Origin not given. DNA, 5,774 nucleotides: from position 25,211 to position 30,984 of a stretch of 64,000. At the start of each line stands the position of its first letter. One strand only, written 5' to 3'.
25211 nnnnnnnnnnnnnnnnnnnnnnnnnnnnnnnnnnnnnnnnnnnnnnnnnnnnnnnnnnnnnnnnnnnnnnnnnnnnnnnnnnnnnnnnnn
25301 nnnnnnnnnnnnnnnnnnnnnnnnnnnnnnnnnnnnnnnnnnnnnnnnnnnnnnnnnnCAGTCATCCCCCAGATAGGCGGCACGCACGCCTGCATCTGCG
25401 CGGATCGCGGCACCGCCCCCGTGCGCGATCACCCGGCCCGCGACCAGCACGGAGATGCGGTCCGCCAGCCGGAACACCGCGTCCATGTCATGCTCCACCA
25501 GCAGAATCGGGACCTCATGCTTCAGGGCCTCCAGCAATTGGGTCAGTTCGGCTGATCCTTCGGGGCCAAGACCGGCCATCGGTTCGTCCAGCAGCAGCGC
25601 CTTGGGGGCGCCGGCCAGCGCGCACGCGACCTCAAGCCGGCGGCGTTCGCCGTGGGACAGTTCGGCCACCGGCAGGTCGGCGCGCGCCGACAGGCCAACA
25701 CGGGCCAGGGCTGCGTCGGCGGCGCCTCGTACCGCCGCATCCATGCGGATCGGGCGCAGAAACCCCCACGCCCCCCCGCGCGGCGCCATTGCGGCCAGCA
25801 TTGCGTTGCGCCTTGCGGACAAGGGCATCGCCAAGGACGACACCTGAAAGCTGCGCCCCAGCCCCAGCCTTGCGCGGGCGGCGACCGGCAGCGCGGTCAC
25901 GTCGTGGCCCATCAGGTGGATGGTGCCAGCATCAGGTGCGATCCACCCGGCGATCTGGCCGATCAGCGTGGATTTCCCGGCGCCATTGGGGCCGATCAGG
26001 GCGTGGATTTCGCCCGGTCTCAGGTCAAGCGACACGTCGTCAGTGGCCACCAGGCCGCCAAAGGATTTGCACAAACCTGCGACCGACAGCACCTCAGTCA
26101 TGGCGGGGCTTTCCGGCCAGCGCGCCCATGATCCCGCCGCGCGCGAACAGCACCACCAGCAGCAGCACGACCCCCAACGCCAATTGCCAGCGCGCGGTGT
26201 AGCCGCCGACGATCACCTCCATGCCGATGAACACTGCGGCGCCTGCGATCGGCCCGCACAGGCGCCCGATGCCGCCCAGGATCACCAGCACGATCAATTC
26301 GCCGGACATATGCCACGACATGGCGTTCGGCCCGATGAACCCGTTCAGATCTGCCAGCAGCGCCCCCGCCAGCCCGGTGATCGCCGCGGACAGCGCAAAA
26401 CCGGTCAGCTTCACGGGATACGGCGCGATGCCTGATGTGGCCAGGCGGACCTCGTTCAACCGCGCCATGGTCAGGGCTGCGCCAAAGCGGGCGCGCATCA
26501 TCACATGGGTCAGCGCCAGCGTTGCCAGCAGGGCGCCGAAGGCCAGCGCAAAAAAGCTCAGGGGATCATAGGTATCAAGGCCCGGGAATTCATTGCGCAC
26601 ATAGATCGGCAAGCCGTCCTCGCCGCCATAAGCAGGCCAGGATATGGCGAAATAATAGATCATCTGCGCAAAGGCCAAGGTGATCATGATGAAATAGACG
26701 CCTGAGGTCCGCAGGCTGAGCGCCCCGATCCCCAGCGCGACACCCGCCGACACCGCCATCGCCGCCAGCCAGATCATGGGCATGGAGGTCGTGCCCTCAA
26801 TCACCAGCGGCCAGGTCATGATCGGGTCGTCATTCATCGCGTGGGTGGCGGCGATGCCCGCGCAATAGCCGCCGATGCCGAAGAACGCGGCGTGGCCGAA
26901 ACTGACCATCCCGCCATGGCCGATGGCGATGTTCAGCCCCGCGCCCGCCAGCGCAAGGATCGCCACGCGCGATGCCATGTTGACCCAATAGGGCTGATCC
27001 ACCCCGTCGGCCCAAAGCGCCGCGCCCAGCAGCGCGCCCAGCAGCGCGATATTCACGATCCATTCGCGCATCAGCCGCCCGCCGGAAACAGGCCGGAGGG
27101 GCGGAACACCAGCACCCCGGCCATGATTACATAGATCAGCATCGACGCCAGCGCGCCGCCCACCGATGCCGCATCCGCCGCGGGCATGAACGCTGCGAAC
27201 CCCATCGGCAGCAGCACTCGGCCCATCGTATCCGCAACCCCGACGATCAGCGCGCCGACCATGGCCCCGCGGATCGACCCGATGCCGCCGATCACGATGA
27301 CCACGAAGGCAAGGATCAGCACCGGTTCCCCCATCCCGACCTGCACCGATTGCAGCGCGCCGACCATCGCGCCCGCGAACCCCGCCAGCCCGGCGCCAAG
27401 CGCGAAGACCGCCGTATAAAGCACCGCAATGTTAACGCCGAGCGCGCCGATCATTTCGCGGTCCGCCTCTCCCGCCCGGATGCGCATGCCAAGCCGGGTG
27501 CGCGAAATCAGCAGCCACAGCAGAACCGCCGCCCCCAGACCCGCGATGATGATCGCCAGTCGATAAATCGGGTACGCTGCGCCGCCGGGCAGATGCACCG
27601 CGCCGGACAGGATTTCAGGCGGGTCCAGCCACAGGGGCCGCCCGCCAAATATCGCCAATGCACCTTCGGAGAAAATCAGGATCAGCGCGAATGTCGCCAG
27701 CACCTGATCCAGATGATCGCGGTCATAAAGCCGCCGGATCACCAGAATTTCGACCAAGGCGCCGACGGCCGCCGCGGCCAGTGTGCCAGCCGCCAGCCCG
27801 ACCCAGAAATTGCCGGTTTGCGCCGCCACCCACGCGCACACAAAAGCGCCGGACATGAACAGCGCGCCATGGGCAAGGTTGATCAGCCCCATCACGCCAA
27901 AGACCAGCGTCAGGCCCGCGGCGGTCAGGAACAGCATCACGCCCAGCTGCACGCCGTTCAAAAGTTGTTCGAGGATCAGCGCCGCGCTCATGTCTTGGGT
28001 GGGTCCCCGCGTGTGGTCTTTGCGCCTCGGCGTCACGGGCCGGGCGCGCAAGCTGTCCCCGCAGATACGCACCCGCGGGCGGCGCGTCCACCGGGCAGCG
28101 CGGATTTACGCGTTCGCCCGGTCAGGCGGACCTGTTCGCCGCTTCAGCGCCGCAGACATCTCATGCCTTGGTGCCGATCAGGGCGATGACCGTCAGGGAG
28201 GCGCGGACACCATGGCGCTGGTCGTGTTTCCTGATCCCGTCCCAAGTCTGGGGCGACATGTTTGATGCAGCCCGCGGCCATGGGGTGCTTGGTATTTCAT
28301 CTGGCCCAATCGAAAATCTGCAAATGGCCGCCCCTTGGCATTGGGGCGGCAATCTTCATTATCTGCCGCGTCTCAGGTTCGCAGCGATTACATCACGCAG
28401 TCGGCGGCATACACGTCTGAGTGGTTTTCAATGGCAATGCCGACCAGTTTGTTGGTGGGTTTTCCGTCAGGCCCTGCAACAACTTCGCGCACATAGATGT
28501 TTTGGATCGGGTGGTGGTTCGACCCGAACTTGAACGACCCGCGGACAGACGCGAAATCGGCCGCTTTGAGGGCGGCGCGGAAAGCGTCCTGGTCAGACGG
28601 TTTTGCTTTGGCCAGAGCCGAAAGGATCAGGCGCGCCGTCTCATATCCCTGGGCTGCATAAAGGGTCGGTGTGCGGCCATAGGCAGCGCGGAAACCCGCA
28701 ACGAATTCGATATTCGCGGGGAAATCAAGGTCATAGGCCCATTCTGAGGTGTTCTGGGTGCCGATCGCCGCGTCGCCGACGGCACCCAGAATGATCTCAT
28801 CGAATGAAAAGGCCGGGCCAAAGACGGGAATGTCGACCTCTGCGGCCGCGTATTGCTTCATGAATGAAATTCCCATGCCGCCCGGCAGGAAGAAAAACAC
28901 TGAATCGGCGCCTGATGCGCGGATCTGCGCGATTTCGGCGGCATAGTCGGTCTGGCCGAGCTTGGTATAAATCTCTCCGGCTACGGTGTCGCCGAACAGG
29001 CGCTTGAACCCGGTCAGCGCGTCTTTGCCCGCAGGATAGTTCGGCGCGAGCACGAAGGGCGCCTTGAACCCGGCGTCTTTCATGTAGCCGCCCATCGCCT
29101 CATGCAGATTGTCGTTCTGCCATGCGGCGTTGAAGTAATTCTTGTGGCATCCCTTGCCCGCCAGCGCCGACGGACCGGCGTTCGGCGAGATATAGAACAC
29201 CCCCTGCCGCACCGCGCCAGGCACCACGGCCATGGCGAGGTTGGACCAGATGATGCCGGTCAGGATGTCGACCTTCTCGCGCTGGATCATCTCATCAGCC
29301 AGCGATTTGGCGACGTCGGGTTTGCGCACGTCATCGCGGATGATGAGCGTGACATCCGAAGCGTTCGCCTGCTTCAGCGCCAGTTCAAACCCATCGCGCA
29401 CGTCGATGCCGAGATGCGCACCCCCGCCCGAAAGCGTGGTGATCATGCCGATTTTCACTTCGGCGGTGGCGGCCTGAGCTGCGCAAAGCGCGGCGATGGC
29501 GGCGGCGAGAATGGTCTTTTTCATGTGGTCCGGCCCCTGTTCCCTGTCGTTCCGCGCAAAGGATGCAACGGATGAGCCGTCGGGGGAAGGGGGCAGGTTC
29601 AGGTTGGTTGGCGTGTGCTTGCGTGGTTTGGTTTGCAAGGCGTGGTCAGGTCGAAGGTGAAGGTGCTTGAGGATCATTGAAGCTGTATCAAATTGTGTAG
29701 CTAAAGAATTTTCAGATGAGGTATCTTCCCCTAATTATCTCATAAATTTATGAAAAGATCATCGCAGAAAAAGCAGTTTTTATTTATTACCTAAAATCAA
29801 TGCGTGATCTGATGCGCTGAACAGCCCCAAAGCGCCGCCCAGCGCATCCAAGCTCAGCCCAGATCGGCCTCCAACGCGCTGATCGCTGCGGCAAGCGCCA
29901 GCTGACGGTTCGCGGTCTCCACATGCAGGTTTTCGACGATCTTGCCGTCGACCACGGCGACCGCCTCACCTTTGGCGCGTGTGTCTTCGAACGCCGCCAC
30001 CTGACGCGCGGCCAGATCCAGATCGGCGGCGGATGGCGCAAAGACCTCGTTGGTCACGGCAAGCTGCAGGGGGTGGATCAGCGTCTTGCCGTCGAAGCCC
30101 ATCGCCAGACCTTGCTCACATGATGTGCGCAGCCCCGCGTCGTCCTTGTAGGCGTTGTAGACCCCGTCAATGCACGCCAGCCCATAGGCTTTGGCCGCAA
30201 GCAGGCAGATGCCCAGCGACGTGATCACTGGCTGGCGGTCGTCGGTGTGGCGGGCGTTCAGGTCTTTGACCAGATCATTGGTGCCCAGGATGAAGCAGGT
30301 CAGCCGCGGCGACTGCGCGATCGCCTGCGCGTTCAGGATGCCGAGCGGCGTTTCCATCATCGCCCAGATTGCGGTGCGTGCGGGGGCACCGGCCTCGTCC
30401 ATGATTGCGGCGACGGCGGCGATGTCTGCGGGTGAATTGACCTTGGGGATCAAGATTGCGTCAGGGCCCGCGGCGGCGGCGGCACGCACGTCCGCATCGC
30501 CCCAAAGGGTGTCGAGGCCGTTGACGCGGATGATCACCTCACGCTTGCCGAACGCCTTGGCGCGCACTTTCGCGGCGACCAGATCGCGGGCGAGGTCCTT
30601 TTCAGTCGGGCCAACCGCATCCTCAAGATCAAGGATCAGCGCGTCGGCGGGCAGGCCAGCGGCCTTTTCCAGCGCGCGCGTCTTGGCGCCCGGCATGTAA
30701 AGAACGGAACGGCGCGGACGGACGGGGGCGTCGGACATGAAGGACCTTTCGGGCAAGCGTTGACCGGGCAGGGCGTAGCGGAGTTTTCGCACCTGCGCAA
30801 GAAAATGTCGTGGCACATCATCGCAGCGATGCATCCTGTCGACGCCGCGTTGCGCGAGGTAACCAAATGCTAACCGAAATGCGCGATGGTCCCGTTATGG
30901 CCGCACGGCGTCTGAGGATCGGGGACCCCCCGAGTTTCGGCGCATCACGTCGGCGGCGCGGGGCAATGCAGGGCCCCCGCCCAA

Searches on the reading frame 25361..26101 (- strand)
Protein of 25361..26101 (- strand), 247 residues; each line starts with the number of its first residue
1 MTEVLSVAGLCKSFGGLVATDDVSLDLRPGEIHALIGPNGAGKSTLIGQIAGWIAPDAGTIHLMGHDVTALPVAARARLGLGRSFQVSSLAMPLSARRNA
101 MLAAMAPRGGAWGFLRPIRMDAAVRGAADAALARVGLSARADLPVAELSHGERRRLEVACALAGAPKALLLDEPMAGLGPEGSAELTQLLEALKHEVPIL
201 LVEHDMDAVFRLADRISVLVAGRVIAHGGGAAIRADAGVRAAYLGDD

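Call 104: search_protein_families(library=pfam, proteins=[window:25361-26101:-], max_evalue=0.00001)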
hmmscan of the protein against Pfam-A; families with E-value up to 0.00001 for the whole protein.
window:25361-26101:- (247 aa): 3 families
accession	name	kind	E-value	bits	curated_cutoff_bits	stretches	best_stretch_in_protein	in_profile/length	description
PF00005.33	ABC_tran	-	5.2e-29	102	25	1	21-176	2-137/137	ABC transporter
PF13304.12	AAA_21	-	1.5e-07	32.2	27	0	32-47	1-16/304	AAA domain, putative AbiEii toxin, Type IV TA system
PF12399.14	BCA_ABC_TP_C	-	6e-06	26.2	25.5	0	223-247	1-25/27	Branched-chain amino acid ATP-binding cassette transporter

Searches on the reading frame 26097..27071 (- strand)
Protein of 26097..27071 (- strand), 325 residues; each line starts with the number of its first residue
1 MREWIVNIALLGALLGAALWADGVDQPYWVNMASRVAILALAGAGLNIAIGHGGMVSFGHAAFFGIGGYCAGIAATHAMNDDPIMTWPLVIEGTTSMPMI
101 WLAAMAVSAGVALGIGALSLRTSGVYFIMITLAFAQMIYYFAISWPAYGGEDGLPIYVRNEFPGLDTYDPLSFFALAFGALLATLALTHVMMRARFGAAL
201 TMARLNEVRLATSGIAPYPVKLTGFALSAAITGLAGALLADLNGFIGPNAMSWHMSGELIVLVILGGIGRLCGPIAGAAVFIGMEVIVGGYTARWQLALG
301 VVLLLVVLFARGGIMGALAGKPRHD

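Call 105: search_protein_families(library=pfam, proteins=[window:26097-27071:-], max_evalue=0.00001)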
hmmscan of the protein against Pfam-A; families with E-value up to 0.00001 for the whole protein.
window:26097-27071:- (325 aa): 1 family
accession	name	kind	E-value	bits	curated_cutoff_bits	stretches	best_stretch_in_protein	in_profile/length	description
PF02653.21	BPD_transp_2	-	1.6e-30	106.6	26.8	1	30-308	3-269/269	Branched-chain amino acid transport system / permease component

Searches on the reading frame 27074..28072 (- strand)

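Call 105: search_protein_families(library=pfam, proteins=[window:27074-28072:-], max_evalue=0.00001)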
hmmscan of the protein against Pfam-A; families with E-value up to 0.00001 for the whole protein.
window:27074-28072:- (333 aa): 1 family
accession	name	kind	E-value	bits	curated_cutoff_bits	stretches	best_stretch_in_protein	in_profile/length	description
PF02653.21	BPD_transp_2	-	2e-36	126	26.8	1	37-320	2-268/269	Branched-chain amino acid transport system / permease component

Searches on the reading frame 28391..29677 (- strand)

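Call 105: search_protein_families(library=pfam, proteins=[window:28391-29677:-], max_evalue=0.00001)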
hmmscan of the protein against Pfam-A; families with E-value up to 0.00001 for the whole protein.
window:28391-29677:- (429 aa): 2 families
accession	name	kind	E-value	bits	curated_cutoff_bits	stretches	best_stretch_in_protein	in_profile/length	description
PF13458.12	Peripla_BP_6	-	1.2e-78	265.6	31.7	1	73-401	1-341/343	Periplasmic binding protein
PF13433.12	Peripla_BP_5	-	4.4e-19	69.2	27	1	74-399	1-336/363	Periplasmic binding protein domain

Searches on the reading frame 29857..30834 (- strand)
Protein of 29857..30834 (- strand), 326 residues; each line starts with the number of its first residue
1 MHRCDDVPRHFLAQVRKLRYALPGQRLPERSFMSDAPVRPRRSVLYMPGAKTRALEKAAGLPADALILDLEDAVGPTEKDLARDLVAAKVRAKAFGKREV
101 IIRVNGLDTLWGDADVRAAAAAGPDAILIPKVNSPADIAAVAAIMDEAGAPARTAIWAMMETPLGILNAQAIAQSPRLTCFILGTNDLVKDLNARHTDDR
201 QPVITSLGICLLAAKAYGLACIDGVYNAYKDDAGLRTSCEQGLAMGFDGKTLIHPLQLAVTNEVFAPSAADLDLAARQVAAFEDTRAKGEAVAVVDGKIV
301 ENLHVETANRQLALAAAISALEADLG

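Call 105: search_protein_families(library=pfam, proteins=[window:29857-30834:-], max_evalue=0.00001)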
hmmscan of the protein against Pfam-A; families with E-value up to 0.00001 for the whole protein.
window:29857-30834:- (326 aa): 2 families
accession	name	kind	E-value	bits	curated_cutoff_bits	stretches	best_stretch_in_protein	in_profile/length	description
PF03328.21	HpcH_HpaI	-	1e-47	162.7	25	1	42-255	1-221/221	HpcH/HpaI aldolase/citrate lyase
PF15617.12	C-C_Bond_Lyase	-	4.7e-07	29.7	28.4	0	44-284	10-286/320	C-C_Bond_Lyase of the TIM-Barrel fold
